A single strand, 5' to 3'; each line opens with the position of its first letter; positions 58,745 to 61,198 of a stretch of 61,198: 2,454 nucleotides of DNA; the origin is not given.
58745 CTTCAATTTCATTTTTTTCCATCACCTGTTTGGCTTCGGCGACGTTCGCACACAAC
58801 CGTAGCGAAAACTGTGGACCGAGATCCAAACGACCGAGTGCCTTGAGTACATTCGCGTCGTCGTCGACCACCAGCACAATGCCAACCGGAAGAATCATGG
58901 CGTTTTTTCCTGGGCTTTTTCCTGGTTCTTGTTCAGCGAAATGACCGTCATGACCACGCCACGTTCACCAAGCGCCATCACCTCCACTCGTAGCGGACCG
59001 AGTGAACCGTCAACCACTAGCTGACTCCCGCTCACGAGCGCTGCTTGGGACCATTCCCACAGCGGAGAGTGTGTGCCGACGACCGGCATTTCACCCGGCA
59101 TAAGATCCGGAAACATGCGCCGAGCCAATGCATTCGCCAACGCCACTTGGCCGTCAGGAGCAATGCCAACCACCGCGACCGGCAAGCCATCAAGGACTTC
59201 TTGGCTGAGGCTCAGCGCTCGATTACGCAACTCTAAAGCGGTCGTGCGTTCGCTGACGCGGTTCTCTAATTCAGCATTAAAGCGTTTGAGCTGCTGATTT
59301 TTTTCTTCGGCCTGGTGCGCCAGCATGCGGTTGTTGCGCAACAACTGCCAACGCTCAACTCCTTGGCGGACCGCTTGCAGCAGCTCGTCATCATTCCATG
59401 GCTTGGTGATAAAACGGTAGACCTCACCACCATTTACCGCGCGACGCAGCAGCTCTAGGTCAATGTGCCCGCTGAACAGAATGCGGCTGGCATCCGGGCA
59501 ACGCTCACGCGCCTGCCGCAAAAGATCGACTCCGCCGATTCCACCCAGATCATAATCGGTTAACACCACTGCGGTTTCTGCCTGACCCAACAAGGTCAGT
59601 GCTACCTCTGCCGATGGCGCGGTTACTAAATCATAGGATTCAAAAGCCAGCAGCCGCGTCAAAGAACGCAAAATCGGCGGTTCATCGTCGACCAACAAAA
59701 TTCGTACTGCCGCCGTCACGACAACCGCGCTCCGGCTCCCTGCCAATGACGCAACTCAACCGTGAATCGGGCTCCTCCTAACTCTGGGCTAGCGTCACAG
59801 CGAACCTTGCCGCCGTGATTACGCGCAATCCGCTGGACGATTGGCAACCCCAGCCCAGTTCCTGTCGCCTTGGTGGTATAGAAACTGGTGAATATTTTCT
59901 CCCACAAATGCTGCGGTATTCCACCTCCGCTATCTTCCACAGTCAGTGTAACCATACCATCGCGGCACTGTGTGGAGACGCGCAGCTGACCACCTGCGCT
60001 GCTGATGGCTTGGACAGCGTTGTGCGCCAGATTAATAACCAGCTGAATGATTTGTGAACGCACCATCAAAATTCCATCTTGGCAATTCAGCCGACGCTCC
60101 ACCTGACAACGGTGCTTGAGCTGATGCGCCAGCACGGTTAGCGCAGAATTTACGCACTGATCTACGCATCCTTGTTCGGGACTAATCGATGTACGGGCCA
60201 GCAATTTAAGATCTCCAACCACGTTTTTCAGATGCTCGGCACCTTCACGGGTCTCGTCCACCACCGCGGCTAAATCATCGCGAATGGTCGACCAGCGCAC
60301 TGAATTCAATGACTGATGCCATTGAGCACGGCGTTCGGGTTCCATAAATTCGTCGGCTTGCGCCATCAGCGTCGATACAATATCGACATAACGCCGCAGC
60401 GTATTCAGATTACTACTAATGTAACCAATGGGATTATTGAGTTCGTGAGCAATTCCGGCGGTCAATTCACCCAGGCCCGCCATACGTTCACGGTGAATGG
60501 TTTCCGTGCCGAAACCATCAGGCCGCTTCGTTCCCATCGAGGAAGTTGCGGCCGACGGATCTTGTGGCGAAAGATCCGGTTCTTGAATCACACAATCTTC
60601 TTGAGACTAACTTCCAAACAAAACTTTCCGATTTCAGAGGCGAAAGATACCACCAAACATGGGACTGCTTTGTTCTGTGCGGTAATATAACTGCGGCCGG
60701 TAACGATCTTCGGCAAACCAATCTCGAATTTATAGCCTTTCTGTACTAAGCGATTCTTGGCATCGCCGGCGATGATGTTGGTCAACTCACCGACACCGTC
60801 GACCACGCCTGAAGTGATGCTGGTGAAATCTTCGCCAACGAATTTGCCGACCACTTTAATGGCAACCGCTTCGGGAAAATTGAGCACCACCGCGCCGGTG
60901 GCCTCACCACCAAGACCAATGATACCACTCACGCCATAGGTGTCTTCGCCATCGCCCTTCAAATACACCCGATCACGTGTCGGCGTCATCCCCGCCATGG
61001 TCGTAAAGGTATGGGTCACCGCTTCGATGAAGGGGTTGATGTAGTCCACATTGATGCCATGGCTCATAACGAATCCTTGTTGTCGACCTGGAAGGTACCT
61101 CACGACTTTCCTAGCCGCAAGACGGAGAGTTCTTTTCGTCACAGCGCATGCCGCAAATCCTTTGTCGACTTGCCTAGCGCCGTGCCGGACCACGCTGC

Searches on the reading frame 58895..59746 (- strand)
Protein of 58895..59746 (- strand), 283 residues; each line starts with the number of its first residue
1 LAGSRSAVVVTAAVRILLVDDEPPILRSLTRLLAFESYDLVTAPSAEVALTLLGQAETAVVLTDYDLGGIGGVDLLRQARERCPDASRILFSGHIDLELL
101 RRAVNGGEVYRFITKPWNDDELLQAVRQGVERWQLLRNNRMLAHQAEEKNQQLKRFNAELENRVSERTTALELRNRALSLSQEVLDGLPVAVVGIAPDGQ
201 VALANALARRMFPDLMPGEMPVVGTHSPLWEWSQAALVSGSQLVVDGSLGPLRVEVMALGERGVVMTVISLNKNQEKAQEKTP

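Call 90: search_protein_families(library=pfam, proteins=[window:58895-59746:-], max_evalue=0.01)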
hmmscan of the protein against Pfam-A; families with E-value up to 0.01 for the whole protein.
window:58895-59746:- (283 aa): 1 family
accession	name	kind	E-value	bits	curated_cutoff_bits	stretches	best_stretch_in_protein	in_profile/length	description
PF00072.30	Response_reg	-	4.4e-18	65.9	30.2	1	16-127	1-111/111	Response regulator receiver domain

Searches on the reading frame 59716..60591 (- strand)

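Call 90: search_protein_families(library=pfam, proteins=[window:59716-60591:-], max_evalue=0.01)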
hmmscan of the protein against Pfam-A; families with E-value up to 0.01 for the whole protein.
window:59716-60591:- (291 aa): 3 families
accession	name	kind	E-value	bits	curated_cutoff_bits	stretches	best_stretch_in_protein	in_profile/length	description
PF02518.31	HATPase_c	-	2e-23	83.4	26.4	1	178-281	3-108/111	Histidine kinase-, DNA gyrase B-, and HSP90-like ATPase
PF00512.31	HisKA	-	4.1e-06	27.2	26.9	1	41-74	3-31/66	His Kinase A (phospho-acceptor) domain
PF14501.12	HATPase_c_5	-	0.00041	20.7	22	1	180-267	5-90/102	GHKL domain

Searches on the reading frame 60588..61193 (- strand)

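Call 90: search_protein_families(library=pfam, proteins=[window:60588-61193:-], max_evalue=0.01)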
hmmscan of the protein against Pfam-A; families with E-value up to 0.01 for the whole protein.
window:60588-61193:- (201 aa): 1 family
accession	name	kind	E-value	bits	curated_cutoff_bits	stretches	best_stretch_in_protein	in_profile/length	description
PF13690.11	CheX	-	7.1e-20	71.3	27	1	88-184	1-93/94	Chemotaxis phosphatase CheX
